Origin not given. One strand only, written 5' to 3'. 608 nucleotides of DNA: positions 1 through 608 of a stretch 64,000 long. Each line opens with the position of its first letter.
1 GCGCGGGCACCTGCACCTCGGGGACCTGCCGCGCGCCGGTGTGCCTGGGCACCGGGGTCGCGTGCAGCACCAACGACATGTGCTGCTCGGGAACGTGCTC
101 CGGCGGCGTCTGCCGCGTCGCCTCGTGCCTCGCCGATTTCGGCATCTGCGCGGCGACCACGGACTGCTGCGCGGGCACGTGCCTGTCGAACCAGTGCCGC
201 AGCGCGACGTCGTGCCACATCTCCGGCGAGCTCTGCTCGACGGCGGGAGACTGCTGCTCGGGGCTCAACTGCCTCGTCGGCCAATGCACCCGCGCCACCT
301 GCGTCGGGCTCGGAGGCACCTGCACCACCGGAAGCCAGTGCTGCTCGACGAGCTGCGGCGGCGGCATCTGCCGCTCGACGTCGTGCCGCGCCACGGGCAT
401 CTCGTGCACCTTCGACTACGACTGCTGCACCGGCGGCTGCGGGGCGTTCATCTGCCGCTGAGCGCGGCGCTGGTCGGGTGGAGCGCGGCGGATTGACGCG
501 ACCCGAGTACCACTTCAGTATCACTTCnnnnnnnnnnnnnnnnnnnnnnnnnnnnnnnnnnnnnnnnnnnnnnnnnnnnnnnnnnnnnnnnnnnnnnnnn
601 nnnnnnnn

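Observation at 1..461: Tandem array of omega-conotoxin-like cystine-knot units in a bacterial protein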

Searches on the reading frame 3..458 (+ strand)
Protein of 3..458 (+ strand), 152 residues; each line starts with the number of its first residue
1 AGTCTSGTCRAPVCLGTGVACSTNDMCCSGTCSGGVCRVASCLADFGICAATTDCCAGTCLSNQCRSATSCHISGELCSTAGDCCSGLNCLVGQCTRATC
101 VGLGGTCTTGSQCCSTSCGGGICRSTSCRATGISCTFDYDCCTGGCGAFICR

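Call 6: search_protein_families(library=pfam, proteins=[window:3-458:+], max_evalue=1)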
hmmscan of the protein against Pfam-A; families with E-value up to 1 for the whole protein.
window:3-458:+ (152 aa): 3 families
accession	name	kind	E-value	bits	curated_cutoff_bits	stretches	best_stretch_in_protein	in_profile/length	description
PF17557.7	Conotoxin_I2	-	1.3e-09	38.5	27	4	14-38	1-25/38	I2-superfamily conotoxins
PF11703.13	UPF0506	-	0.00078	20.2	23.2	1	3-37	26-58/59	UPF0506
PF08087.16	Toxin_18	-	0.032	14.7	24.3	2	14-33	3-22/31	Conotoxin O-superfamily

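Call 7: search_protein_families(library=ncbifam, proteins=[window:3-458:+], max_evalue=1)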
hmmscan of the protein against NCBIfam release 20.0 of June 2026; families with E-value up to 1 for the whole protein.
window:3-458:+ (152 aa): 0 families

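Call 74: predict_structure(alignment_id=A3)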
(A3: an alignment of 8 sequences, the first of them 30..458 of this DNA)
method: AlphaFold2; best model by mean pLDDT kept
length: 143 residues; sequences in the alignment: 8
mean_pLDDT: 72.1   pTM: 0.33
mean pLDDT of the five models: 72.1, 70.5, 69.7, 67.7, 67.6
residues with pLDDT >= 90: 1; 70-90: 86; 50-70: 54; < 50: 2
segments of 3 or more residues with pLDDT < 50: none
pLDDT, mean of each block of 10 residues (from residue 1): 66 79 75 67 69 65 66 65 66 71 73 77 83 82 85
secondary structure, 60 per line:
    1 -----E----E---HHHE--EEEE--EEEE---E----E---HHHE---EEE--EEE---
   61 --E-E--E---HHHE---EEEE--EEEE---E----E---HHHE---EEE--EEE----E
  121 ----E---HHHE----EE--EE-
elements in order: E21-24 E27-30 E50-52 E55-57 E79-82 E85-88 E108-110 E113-115

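Call 77: fold_search(model_id=the predicted structure, library=pdb)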
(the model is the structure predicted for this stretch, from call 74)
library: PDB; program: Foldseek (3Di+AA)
matches with E <= 10: 68; with E <= 0.001: 0
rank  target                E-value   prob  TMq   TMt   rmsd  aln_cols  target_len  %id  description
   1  6cei_MODEL_1_A        3.6e-01  0.97  0.18  0.72   0.9        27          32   41  Solution NMR Structure of Conotoxin GXIA from Conus geographus (released 2018-03-07)
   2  5o57_MODEL_1_A        4.7e-01  0.38  0.23  0.31   5.4        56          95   30  Solution Structure of the N-terminal Region of Dkk4 (released 2018-06-13)
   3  3s8v_X                6.2e-01  0.44  0.18  0.34   3.6        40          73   30  Crystal structure of LRP6-Dkk1 complex (released 2011-10-26)
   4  5z5k_B                9.3e-01  0.18  0.16  0.34   8.1        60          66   28  Structure of the DCC-Draxin complex (released 2018-06-20)
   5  3s2k_C                9.9e-01  0.28  0.17  0.30   4.1        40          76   30  Structural basis of Wnt signaling inhibition by Dickkopf binding to LRP5/6. (released 2011-11-02)
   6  5fzx_MODEL_1_A        1.1e+00  0.47  0.18  0.62   2.4        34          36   32  High resolution solution NMR structure of the spider venom peptide U5- scytotoxin-Sth1a (released 2016-06-08)
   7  1la4_MODEL_1_A        1.4e+00  0.77  0.18  0.71   0.9        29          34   31  Solution Structure of SGTx1 (released 2003-11-11)
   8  1mct_I                1.4e+00  0.60  0.14  0.67   0.6        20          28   30  THE REFINED 1.6 ANGSTROMS RESOLUTION CRYSTAL STRUCTURE OF THE COMPLEX FORMED BETWEEN PORCINE BETA-TRYPSIN AND MCTI-A,  (released 1994-01-31)
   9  1d1h_MODEL_1_A        1.5e+00  0.72  0.18  0.69   0.9        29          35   31  SOLUTION STRUCTURE OF HANATOXIN 1 (released 2000-09-20)
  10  6nk9_MODEL_1_A        1.8e+00  0.63  0.18  0.73   1.1        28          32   50  Solution structure of AcaTx1, a potassium channel inhibitor from the sea anemone Antopleura cascaia (released 2020-01-15)
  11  9ep7_MODEL_1_A        2.0e+00  0.41  0.15  0.57   1.1        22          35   27  Poecitoxin-1a from Poecilotheria subfusca spider, a new potent peptide blocker of the human Cav1.2 channel sub (released 2025-03-26)
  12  1koz_MODEL_1_A        2.1e+00  0.38  0.18  0.59   1.5        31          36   29  SOLUTION STRUCTURE OF OMEGA-GRAMMOTOXIN SIA (released 2002-08-28)
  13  6cuc_MODEL_1_A        2.1e+00  0.11  0.18  0.31  12.3        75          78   21  Solution structure of double knot toxin (DkTx) (released 2019-03-27)
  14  1f2s_I                2.2e+00  0.41  0.14  0.66   0.6        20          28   30  CRYSTAL STRUCTURE OF THE COMPLEX FORMED BETWEEN BOVINE BETA-TRYPSIN AND MCTI-A, A TRYPSIN INHIBITOR OF SQUASH FAMILY A (released 2000-06-05)
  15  4b2v_MODEL_1_A        2.2e+00  0.20  0.15  0.57   3.3        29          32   31  S64, a spider venom toxin peptide from Sicarius dolichocephalus (released 2013-01-16)
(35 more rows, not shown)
